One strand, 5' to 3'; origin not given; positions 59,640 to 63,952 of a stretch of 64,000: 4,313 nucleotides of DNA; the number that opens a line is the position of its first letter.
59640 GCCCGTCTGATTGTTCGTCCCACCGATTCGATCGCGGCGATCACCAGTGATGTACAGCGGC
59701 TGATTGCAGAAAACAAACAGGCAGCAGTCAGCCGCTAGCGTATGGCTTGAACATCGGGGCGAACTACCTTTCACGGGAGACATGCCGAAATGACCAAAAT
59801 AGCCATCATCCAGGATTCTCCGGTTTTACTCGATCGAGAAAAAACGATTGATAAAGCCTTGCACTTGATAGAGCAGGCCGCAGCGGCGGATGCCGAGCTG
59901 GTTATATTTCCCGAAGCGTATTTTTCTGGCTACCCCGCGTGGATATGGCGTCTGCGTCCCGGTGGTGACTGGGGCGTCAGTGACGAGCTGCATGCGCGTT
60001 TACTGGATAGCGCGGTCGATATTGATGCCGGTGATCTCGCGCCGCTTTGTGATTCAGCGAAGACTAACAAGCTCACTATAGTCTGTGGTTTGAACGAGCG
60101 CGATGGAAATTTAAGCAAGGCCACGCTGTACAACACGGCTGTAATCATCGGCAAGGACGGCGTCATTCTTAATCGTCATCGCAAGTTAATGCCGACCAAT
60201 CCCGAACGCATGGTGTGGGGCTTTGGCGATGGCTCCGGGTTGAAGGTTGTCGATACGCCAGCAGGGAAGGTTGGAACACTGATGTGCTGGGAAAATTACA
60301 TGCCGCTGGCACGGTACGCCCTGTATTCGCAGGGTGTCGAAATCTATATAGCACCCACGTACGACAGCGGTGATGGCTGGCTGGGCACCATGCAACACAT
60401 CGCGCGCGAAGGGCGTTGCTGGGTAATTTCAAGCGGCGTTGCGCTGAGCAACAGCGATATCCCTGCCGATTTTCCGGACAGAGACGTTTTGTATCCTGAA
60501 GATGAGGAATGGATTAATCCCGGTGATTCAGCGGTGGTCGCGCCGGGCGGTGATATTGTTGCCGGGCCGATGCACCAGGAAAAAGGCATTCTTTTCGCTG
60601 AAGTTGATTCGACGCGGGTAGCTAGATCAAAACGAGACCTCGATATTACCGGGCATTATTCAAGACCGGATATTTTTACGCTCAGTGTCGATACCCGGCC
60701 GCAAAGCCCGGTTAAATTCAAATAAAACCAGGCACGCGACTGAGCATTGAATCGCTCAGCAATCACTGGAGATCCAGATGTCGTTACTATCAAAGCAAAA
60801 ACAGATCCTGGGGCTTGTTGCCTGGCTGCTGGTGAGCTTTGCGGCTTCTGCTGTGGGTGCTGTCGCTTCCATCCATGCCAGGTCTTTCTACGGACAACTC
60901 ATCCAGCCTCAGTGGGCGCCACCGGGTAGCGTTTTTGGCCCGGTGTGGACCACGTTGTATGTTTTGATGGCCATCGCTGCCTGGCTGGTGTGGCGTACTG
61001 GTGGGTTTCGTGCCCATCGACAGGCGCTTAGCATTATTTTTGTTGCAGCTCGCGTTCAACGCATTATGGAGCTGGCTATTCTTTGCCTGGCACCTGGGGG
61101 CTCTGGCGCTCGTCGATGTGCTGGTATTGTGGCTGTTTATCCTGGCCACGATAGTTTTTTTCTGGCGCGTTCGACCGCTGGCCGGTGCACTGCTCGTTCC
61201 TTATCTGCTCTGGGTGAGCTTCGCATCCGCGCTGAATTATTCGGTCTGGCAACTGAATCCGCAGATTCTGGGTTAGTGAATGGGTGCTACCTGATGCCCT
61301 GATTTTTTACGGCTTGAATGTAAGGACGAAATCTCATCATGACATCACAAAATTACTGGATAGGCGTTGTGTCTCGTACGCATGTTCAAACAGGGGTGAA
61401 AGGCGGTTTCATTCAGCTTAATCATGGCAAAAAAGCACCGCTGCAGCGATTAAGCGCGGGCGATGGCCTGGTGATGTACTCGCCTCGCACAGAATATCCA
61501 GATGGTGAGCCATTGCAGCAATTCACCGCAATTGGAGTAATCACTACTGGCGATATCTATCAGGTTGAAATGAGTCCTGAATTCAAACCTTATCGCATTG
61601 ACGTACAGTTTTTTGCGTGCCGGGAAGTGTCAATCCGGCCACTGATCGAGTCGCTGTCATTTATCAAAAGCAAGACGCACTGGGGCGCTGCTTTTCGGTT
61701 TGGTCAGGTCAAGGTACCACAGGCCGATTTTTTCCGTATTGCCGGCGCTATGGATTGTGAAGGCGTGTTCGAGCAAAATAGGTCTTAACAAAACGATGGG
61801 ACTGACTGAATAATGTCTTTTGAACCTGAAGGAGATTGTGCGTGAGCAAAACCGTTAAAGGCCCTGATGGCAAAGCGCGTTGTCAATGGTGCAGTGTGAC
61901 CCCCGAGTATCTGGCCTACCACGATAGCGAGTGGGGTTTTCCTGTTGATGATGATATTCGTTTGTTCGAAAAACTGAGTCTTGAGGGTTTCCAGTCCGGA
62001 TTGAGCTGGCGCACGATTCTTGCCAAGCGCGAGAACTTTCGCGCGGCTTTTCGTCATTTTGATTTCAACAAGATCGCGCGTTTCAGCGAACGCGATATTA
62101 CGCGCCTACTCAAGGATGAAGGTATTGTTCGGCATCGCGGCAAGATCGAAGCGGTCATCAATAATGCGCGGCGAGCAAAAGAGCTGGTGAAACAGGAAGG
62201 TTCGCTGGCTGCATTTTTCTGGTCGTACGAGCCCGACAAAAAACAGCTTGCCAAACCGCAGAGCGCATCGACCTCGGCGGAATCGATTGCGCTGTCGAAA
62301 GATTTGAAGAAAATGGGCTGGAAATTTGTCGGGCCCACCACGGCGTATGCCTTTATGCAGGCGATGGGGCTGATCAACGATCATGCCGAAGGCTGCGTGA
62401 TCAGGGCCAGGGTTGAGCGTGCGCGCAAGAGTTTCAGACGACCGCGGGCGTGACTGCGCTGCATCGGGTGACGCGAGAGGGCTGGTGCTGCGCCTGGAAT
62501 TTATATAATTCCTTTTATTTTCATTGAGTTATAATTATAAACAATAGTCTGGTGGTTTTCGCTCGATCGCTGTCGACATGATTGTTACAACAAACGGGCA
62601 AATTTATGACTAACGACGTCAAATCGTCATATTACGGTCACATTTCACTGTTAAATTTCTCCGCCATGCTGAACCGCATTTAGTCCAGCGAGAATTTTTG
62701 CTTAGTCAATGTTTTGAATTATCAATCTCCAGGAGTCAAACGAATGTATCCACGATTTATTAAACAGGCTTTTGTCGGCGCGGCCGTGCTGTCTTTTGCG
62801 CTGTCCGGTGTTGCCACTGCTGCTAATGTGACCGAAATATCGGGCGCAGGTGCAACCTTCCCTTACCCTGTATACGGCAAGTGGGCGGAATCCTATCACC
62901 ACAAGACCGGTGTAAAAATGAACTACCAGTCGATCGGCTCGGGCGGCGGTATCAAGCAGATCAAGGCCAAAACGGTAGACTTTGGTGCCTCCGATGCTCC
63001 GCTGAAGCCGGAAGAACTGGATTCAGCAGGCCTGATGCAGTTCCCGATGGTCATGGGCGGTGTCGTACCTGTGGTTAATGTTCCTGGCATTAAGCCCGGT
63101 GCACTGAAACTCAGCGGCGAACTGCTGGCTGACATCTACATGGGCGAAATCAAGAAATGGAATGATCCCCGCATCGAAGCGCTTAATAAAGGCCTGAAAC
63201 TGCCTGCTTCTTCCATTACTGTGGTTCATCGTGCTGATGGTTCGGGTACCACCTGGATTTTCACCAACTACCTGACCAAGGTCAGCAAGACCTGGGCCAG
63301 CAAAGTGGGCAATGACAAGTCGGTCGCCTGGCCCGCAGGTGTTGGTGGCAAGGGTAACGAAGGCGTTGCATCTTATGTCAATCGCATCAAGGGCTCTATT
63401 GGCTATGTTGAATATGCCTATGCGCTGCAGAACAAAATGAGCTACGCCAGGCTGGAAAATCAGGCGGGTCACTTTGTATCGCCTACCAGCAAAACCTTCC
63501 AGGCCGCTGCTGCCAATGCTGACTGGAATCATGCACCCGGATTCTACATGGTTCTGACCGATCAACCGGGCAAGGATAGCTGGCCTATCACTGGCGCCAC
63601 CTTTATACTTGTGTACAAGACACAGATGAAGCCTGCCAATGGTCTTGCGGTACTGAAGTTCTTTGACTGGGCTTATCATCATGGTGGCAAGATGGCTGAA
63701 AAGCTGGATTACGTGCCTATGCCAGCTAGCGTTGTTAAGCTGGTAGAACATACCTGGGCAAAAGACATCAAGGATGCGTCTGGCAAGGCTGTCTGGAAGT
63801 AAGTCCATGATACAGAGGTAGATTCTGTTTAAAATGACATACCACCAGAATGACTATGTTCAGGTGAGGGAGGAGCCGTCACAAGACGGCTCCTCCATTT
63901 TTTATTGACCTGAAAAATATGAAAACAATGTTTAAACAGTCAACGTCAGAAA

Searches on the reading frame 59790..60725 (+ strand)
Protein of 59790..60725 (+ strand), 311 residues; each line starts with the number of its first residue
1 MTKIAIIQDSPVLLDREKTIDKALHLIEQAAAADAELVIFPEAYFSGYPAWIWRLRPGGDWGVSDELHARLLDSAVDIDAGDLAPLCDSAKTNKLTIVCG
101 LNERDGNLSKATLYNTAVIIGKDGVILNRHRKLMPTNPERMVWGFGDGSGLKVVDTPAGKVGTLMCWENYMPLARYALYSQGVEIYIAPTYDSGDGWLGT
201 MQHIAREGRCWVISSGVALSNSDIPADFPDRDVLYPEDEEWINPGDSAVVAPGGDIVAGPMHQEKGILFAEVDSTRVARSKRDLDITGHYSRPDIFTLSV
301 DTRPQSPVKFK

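Call 98: search_protein_families(library=pfam, proteins=[window:59790-60725:+], max_evalue=0.001)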
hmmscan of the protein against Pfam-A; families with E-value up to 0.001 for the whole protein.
window:59790-60725:+ (311 aa): 1 family
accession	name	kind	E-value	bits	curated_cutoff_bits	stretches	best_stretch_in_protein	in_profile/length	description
PF00795.27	CN_hydrolase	-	4.4e-49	167.6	23.2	1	3-280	1-254/256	Carbon-nitrogen hydrolase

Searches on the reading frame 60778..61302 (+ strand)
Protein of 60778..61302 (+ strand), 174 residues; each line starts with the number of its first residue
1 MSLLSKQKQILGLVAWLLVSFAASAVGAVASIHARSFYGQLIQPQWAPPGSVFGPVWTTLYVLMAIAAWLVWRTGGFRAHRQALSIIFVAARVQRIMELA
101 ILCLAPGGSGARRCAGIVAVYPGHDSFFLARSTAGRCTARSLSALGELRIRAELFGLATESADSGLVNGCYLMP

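Call 98: search_protein_families(library=pfam, proteins=[window:60778-61302:+], max_evalue=0.001)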
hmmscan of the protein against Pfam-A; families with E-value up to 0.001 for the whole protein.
window:60778-61302:+ (174 aa): 1 family
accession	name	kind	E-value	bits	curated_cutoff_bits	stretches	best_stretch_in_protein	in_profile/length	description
PF03073.20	TspO_MBR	-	6.2e-18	65.4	24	1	19-88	4-75/145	TspO/MBR family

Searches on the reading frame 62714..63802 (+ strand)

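Call 98: search_protein_families(library=pfam, proteins=[window:62714-63802:+], max_evalue=0.001)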
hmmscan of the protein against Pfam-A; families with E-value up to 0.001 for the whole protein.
window:62714-63802:+ (362 aa): 3 families
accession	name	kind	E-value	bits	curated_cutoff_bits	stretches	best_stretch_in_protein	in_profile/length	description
PF12849.12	PBP_like_2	-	7.4e-40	137.8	27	1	34-319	4-262/267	PBP superfamily domain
PF01547.30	SBP_bac_1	-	1.8e-18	68.1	26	1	46-326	7-306/307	Bacterial extracellular solute-binding protein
PF12727.12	PBP_like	-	1.1e-06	28.4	27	1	60-263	3-182/193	PBP superfamily domain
